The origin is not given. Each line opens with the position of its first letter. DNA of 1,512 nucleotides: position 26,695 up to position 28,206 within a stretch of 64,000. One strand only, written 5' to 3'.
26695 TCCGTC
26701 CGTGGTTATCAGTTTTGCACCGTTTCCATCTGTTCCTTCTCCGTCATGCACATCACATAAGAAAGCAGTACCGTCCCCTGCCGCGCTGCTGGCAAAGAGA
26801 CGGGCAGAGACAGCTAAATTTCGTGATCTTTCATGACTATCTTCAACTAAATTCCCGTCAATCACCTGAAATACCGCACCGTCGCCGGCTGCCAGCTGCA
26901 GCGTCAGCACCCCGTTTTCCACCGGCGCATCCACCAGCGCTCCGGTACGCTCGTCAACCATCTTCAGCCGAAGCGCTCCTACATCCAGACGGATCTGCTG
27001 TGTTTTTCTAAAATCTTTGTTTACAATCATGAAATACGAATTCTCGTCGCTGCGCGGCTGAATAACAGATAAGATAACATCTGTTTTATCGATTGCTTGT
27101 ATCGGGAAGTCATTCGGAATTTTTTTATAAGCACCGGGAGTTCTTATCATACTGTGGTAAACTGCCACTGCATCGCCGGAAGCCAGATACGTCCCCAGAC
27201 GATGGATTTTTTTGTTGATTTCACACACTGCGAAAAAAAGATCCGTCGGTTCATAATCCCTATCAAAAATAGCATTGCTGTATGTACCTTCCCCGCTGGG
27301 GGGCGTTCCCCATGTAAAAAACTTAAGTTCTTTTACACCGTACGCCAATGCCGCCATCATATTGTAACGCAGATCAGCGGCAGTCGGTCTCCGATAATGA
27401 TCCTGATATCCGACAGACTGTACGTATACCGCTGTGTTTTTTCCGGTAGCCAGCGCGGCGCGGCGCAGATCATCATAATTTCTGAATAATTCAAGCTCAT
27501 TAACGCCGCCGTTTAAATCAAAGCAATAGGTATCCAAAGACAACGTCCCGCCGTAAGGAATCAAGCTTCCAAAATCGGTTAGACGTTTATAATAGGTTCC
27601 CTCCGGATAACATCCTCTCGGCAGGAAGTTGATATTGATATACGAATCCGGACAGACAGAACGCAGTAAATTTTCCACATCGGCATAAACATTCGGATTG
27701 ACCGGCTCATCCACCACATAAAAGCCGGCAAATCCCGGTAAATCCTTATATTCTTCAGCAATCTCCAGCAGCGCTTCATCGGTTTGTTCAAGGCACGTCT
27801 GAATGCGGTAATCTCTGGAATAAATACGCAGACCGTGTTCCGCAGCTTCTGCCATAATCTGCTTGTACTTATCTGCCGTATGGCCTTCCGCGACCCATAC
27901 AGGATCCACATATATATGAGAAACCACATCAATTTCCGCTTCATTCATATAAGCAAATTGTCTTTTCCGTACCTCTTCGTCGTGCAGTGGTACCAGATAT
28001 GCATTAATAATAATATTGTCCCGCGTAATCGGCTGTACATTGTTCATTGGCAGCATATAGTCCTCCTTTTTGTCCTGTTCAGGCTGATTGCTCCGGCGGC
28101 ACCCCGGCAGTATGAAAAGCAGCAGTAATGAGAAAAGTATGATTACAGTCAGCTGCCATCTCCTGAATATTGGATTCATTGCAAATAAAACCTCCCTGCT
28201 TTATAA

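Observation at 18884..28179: About 9 kb block of secreted proteins around a CotH-family protein with lamin-tail domains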

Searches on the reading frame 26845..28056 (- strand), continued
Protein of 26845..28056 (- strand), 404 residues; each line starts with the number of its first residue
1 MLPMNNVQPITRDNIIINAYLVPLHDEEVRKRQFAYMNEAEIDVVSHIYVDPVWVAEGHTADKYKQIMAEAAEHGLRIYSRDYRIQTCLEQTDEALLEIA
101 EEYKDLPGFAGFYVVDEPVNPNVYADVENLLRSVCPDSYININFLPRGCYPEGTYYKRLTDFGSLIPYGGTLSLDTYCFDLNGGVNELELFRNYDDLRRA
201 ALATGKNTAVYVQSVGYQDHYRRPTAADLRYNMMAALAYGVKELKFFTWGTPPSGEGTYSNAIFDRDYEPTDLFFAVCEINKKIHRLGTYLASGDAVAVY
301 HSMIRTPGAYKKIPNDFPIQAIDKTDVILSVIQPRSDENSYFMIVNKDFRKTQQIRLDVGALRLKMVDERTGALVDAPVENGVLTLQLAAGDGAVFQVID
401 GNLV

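Call 53: search_protein_families(library=pfam, proteins=[L020:2768-7591:+, L020:7715-9484:-, L020:12437-13246:+, L020:13559-16795:+, L022:4224-8270:+, L022:12117-13832:+, L019:4928-9763:+], max_evalue=0.001)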
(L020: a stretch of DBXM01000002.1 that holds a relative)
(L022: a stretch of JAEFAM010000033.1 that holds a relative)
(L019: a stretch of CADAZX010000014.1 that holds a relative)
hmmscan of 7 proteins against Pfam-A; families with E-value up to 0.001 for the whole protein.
L020:2768-7591:+ (1607 aa): 12 families
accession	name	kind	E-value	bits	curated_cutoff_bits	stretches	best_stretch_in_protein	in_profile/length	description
PF00580.27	UvrD-helicase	-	1.1e-34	120.8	23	2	1046-1142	2-98/271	UvrD/REP helicase N-terminal domain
PF00270.35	DEAD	-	1.8e-28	99.8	26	1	263-437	2-165/167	DEAD/DEAH box helicase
PF00271.37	Helicase_C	-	1.6e-22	80.3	23.5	1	476-582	2-109/110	Helicase conserved C-terminal domain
PF13245.12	AAA_19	-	3.3e-21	76.3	25.1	1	1049-1211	1-134/134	AAA domain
PF13361.12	UvrD_C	-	1.9e-15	57.6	25.6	2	1393-1471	257-348/350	UvrD-like helicase C-terminal domain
PF13538.12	UvrD_C_2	-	1.9e-10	40.9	27.4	1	1420-1468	2-51/52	UvrD-like helicase C-terminal domain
PF13401.12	AAA_22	-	1.1e-09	39.1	27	1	1058-1202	5-123/130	AAA domain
PF01443.25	Viral_helicase1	-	7.3e-09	36.2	21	0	1420-1468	177-226/228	Viral superfamily 1 RNA helicase core domain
PF13604.12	AAA_30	-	2.2e-08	34.5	27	1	1046-1206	3-128/191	AAA domain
PF04851.21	ResIII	-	2.4e-07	31.3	22.5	0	257-394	5-140/164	Type III restriction enzyme, res subunit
PF02562.22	PhoH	-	2.3e-06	27.7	27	1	1046-1212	6-163/205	PhoH-like protein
PF13191.12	AAA_16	-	0.00093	20.2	32.6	0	1056-1191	22-158/167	AAA ATPase domain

L020:7715-9484:- (589 aa): 0 families

L020:12437-13246:+ (269 aa): 0 families

L020:13559-16795:+ (1078 aa): 3 families
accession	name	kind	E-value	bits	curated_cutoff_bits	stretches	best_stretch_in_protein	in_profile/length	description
PF07675.18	Cleaved_Adhesin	-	2.3e-26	93.2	21.4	2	523-617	5-101/174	Cleaved Adhesin Domain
PF00629.30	MAM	-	1.4e-11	44.9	26.4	2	276-422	4-153/158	MAM domain, meprin/A5/mu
PF09479.16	Flg_new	-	1.3e-07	32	27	1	197-264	4-65/65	Listeria-Bacteroides repeat domain (List_Bact_rpt)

L022:4224-8270:+ (1348 aa): 8 families
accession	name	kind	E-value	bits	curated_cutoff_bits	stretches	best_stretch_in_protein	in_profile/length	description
PF25390.1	WD40_RLD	-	2e-40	139.7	150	2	1006-1286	34-332/363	RCC1-like domain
PF08757.17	CotH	-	2.1e-39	136.4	23.8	1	581-893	12-321/322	CotH kinase protein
PF13540.12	RCC1_2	-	1.2e-27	95.3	22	2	1112-1140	2-30/30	Regulator of chromosome condensation (RCC1) repeat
PF00415.24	RCC1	-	5.6e-12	46.5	21.7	1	1127-1171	1-48/50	Regulator of chromosome condensation (RCC1) repeat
PF13287.12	Fn3_assoc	-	6.2e-10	39.5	23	1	398-485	2-59/59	Fn3 associated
PF13290.12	CHB_HEX_C_1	-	2.4e-09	37.5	22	1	387-439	2-52/67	Chitobiase/beta-hexosaminidase C-terminal domain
PF00932.25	LTD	-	9.7e-08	32.8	34.3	1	184-290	5-96/109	Lamin Tail Domain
PF25384.1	Alsin_RLD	-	0.00081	19.2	100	0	1009-1086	279-353/405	Alsin RCC1-like domain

L022:12117-13832:+ (571 aa): 0 families

L019:4928-9763:+ (1611 aa): 11 families
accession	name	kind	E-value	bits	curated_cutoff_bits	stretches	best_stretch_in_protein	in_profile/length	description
PF00580.27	UvrD-helicase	-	1.4e-34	120.5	23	2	1046-1142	2-98/271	UvrD/REP helicase N-terminal domain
PF00270.35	DEAD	-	4.3e-28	98.6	26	1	263-437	2-165/167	DEAD/DEAH box helicase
PF00271.37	Helicase_C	-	1.4e-22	80.4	23.5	1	476-582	2-109/110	Helicase conserved C-terminal domain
PF13245.12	AAA_19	-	2.3e-21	76.8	25.1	1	1049-1211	1-134/134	AAA domain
PF13361.12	UvrD_C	-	1.9e-15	57.6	25.6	2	1393-1471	257-348/350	UvrD-like helicase C-terminal domain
PF13538.12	UvrD_C_2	-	1.9e-10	40.9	27.4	1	1420-1468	2-51/52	UvrD-like helicase C-terminal domain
PF13401.12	AAA_22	-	1.1e-09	39.1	27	1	1058-1202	5-123/130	AAA domain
PF01443.25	Viral_helicase1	-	8.6e-09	36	21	0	1420-1468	177-226/228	Viral superfamily 1 RNA helicase core domain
PF13604.12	AAA_30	-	2.7e-08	34.2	27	1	1046-1206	3-128/191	AAA domain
PF04851.21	ResIII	-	3.5e-07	30.7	22.5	0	258-394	6-140/164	Type III restriction enzyme, res subunit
PF02562.22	PhoH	-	4.6e-06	26.7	27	1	1046-1212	6-163/205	PhoH-like protein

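Call 59: search_protein_families(library=pfam, proteins=[L040:2285-5485:+, L040:5495-7390:+, L040:7243-8640:+, L040:8662-9837:+, L040:11146-12558:+, L040:12664-15474:+, L040:16846-18171:+, L012:5826-7271:+], max_evalue=0.001)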
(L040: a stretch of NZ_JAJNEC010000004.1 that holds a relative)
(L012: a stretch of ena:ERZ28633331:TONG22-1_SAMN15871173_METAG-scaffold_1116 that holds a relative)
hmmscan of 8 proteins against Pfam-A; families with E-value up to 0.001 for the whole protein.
L040:2285-5485:+ (1066 aa): 3 families
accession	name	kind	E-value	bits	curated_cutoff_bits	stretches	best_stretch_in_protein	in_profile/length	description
PF07715.20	Plug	-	1.2e-14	55.1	23.9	1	133-241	2-107/107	TonB-dependent Receptor Plug Domain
PF13715.12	CarbopepD_reg_2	-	3.9e-13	49.7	32.2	1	43-124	3-88/88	CarboxypepD_reg-like domain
PF13620.12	CarboxypepD_reg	-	2.6e-08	34.6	32.3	1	41-105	2-74/82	Carboxypeptidase regulatory-like domain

L040:5495-7390:+ (631 aa): 2 families
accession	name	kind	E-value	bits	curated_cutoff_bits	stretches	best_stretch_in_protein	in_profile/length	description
PF07980.17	SusD_RagB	-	3.3e-54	185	23.1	1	315-631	2-297/297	SusD family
PF14322.12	SusD-like_3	-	8.5e-18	65.7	27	1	103-226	75-190/191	Starch-binding associating with outer membrane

L040:7243-8640:+ (465 aa): 3 families
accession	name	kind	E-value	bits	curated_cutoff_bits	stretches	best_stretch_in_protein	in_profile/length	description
PF16323.11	DUF4959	-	3.5e-36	124.2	32.9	1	80-185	2-106/106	Domain of unknown function (DUF4959)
PF16391.11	DUF5000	-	5.1e-32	111.5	25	1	324-461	14-141/141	Domain of unknown function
PF17166.9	DUF5126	-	2.2e-31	108.3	27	1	187-288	2-103/104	Domain of unknown function (DUF5126)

L040:8662-9837:+ (391 aa): 3 families
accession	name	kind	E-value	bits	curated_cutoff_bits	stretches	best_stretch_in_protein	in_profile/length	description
PF16389.11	DUF4998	-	6.5e-49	166.6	29.1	1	23-219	1-198/199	Domain of unknown function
PF16391.11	DUF5000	-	6.2e-19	69.1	25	1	262-385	1-140/141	Domain of unknown function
PF00754.31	F5_F8_type_C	-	7.2e-05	23.4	28.2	1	256-371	12-117/127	F5/8 type C domain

L040:11146-12558:+ (470 aa): 0 families

L040:12664-15474:+ (936 aa): 6 families
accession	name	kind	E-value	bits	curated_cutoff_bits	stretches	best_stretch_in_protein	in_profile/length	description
PF17389.8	Bac_rhamnosid6H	-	3.2e-82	277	24.5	1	496-826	1-338/339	Bacterial alpha-L-rhamnosidase 6 hairpin glycosidase domain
PF08531.16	Bac_rhamnosid_N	-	5.3e-52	176.5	25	1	193-367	1-171/172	Alpha-L-rhamnosidase N-terminal domain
PF25788.1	Ig_Rha78A_N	-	4.5e-35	120.5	27.4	1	49-153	2-104/105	Rha78A-like, N-terminal immunoglobulin domain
PF05592.18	Bac_rhamnosid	-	9.8e-26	90.1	22.2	1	377-491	2-101/102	Bacterial alpha-L-rhamnosidase concanavalin-like domain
PF17390.7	Bac_rhamnosid_C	-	1.5e-19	70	22.1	1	829-903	1-75/78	Bacterial alpha-L-rhamnosidase C-terminal domain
PF22422.2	MGH1-like_GH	-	0.00041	20.5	27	0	665-717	178-230/356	Mannosylglycerate hydrolase MGH1-like glycoside hydrolase domain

L040:16846-18171:+ (441 aa): 1 family
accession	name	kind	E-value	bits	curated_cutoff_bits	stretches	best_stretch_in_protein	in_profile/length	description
PF00596.27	Aldolase_II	-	5.2e-72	242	22.2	2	15-188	2-181/183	Class II Aldolase and Adducin N-terminal domain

L012:5826-7271:+ (481 aa): 0 families

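Call 84: search_protein_families(library=pfam, proteins=[L027:1330-2304:+, L027:2326-5436:+, L027:8485-9657:+, L027:10745-13246:+, L027:13402-15807:+, L035:6608-8071:+, L035:8094-9671:+, L035:12135-13208:-, L035:13394-14980:+, L026:2385-3704:-], max_evalue=0.0001)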
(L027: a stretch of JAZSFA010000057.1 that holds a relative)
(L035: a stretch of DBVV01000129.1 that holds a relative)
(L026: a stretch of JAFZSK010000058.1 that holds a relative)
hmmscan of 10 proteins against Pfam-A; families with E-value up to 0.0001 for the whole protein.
L027:1330-2304:+ (324 aa): 3 families
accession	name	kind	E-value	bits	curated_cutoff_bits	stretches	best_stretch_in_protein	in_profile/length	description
PF12833.13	HTH_18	-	9.4e-23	80.8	33.6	1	239-316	1-78/80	Helix-turn-helix domain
PF00165.29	HTH_AraC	-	4.2e-18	65.4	26.6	2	280-316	6-41/42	Bacterial regulatory helix-turn-helix proteins, AraC family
PF02311.25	AraC_binding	-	4.7e-05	23.6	21.1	1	71-144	8-82/135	AraC-like ligand binding domain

L027:2326-5436:+ (1036 aa): 4 families
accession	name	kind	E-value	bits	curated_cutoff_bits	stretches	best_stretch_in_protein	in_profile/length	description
PF00754.31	F5_F8_type_C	-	1.1e-33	116.4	28.2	2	891-1013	4-117/127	F5/8 type C domain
PF22633.2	F5_F8_type_C_2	-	1.7e-26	93.1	27.8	2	743-835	2-91/91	NedA-like, galactose-binding domain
PF01391.23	Collagen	-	2.3e-22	78.9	27.2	3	167-223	3-59/60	Collagen triple helix repeat (20 copies)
PF16391.11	DUF5000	-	2.2e-06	28.4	25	0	809-855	92-140/141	Domain of unknown function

L027:8485-9657:+ (390 aa): 1 family
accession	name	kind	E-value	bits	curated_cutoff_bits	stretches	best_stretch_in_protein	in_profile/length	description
PF04616.20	Glyco_hydro_43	-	7e-51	173.7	32.2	1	87-373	2-288/288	Glycosyl hydrolases family 43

L027:10745-13246:+ (833 aa): 3 families
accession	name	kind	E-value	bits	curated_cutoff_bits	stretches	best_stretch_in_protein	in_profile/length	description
PF04616.20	Glyco_hydro_43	-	4.9e-37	128.3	32.2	1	90-329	12-280/288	Glycosyl hydrolases family 43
PF06439.18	3keto-disac_hyd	-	4.5e-09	37.1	26.8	1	677-832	32-187/187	3-keto-disaccharide hydrolase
PF19763.6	DUF6250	-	2.6e-06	27.8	26.9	1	773-825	109-161/165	Domain of unknown function (DUF6250)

L027:13402-15807:+ (801 aa): 1 family
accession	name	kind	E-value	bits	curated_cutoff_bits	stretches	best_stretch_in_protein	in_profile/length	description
PF13320.12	GH123_cat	-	1.3e-16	61.3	23.1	1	636-754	210-324/324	Glycoside hydrolase 123, catalytic domain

L035:6608-8071:+ (487 aa): 1 family
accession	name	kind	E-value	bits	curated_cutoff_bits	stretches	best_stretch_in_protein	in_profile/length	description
PF07690.21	MFS_1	-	1.8e-13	50.6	33.4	1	95-408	18-323/347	Major Facilitator Superfamily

L035:8094-9671:+ (525 aa): 2 families
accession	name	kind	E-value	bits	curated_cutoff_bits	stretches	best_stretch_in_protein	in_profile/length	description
PF00728.28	Glyco_hydro_20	-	1.4e-46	159.9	22.3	1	164-464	2-326/348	Glycosyl hydrolase family 20, catalytic domain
PF02838.20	Glyco_hydro_20b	-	1.2e-09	39.4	26.1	1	48-159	5-123/124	Glycosyl hydrolase family 20, domain 2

L035:12135-13208:- (357 aa): 1 family
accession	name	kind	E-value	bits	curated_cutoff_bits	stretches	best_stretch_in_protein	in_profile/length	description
PF01120.23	Alpha_L_fucos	-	1.7e-05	24.8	25.2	0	27-201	28-219/345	Alpha-L-fucosidase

L035:13394-14980:+ (528 aa): 1 family
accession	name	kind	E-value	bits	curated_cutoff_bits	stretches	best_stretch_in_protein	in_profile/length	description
PF04616.20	Glyco_hydro_43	-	1.3e-31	110.5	32.2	1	257-519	10-286/288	Glycosyl hydrolases family 43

L026:2385-3704:- (439 aa): 1 family
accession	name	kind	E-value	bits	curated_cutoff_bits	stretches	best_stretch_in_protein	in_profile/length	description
PF01554.23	MatE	-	2.2e-08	34.4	24.9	1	80-175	64-159/161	MatE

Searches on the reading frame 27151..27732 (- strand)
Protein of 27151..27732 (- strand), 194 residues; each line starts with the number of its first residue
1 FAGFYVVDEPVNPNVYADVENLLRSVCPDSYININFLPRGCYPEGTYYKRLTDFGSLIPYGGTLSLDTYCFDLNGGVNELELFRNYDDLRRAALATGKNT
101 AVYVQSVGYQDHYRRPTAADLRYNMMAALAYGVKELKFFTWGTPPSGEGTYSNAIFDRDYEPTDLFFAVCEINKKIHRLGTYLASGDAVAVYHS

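Call 72: search_solved_structures(query=window:27151-27732:-, max_evalue=10, show_alignments=4)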
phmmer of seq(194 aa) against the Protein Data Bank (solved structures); distinct sequences matched with E-value up to 10: 4.
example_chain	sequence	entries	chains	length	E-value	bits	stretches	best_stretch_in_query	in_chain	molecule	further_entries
7vkz_A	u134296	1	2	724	0.076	16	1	107-177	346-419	beta-1,2-glucosyltransferase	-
7x87_A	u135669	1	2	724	0.077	16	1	106-177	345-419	Beta-galactosidase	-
7vkx_A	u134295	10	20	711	0.082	15.9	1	107-177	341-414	beta-1,2-glucosyltransferase | Beta-galactosidase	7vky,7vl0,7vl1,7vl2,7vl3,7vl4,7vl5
7vkw_A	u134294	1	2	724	0.084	15.8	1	107-177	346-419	beta-1,2-glucosyltransferase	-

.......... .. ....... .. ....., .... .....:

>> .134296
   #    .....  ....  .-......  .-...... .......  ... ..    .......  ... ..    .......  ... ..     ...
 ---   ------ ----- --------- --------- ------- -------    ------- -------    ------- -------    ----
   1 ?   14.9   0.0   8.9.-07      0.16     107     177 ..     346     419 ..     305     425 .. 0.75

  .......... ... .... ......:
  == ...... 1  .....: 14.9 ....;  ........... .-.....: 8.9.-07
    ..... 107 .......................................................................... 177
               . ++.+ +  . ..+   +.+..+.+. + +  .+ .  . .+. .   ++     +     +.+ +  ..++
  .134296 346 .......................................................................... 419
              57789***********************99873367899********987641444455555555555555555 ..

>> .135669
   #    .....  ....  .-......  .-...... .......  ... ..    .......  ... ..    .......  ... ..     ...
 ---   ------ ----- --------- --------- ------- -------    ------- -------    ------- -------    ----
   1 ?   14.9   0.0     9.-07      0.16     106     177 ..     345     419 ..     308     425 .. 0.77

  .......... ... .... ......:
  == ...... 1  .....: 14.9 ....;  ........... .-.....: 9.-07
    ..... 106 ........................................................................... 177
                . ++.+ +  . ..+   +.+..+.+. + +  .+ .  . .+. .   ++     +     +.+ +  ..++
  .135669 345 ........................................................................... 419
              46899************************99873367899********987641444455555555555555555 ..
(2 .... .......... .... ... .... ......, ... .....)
